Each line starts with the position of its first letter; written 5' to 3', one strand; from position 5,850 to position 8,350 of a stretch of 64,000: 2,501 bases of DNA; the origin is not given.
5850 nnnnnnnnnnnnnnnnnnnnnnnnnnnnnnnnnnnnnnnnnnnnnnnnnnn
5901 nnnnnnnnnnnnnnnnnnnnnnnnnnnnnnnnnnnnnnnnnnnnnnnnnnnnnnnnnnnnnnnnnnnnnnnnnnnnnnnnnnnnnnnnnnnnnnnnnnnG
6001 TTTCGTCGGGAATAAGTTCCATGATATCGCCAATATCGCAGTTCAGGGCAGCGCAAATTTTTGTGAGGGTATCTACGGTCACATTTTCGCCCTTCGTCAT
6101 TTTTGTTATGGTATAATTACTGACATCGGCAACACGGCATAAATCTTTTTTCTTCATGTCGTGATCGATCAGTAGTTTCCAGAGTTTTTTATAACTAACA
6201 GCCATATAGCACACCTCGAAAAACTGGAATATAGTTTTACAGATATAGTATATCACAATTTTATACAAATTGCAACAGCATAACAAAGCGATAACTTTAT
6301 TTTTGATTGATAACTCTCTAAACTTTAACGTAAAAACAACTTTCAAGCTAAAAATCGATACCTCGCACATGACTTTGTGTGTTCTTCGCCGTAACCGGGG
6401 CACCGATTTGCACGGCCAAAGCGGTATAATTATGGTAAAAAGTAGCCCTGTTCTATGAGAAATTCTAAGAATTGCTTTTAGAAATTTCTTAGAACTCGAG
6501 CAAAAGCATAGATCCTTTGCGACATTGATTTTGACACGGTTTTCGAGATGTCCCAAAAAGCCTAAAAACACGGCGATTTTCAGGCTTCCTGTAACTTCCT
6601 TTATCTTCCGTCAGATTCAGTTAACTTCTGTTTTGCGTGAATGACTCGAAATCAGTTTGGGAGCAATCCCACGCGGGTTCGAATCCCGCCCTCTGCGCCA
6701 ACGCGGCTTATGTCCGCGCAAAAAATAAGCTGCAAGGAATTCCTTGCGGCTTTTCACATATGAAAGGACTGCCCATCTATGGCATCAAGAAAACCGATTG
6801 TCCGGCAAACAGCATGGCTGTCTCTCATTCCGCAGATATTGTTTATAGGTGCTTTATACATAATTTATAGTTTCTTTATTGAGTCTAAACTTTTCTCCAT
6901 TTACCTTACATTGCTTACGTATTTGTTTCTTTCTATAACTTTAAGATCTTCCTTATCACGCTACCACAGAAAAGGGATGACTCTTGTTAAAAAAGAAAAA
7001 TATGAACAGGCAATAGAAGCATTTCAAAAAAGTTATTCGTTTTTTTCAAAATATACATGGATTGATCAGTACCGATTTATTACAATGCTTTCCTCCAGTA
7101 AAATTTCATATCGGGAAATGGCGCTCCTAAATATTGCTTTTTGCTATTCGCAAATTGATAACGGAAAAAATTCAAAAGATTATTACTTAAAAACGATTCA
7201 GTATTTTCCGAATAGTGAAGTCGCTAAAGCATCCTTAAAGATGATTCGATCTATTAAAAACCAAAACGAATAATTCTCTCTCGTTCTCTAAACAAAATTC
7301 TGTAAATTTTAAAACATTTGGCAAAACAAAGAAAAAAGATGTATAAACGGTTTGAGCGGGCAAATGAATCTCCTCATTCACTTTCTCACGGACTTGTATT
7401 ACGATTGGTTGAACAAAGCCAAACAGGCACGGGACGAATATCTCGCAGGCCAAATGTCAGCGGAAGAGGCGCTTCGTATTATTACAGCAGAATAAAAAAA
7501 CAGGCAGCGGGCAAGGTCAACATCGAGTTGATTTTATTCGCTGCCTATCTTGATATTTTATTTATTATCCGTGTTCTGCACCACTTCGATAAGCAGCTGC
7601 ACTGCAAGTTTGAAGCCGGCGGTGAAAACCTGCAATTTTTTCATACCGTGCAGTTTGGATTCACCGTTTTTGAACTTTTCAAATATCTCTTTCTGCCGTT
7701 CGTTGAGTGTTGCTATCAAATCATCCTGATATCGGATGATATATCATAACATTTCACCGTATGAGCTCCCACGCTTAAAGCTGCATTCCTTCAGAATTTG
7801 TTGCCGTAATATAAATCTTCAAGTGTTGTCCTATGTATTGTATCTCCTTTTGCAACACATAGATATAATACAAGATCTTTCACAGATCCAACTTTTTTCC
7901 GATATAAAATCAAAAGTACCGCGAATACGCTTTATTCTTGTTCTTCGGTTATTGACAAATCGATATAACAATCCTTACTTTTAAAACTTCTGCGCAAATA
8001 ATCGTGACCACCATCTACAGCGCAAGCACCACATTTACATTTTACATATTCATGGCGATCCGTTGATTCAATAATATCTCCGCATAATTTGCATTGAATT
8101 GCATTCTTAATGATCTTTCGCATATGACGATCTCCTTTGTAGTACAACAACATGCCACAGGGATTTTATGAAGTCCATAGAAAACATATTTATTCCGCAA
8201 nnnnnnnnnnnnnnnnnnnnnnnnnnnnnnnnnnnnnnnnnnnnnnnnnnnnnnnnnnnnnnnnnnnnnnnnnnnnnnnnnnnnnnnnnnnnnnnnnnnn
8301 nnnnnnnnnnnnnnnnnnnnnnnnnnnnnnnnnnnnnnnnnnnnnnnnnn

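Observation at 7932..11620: Candidate undescribed defence module: HEPN-like (Rx4H) gene + 935-aa DUF4062/TIR-like helical-repeat giant + Zn-ribbon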

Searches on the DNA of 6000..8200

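Call 76: search_rna_families(source=window, start=6000, end=8200, threshold=evalue, max_evalue=0.1)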
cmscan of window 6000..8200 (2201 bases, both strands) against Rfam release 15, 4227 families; matches with E-value up to 0.1: 1.
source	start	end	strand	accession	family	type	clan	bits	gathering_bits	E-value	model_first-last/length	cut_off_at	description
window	6648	6697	-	RF04351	Plastid-psbl-rps4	Cis-reg;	-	28.7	68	0.0023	1-53/53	no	Plastid-psbl-rps4 3UTR RNA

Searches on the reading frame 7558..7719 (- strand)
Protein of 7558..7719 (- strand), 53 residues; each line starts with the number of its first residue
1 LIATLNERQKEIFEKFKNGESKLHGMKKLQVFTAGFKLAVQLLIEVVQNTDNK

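Call 67: search_protein_families(library=pfam, proteins=[window:7558-7719:-], max_evalue=0.01)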
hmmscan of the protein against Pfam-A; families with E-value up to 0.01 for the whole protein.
window:7558-7719:- (53 aa): 1 family
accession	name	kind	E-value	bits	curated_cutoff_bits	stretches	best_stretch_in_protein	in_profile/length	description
PF20648.2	DUF6809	-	1.2e-09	39.3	27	1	2-46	41-85/85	Family of unknown function (DUF6809)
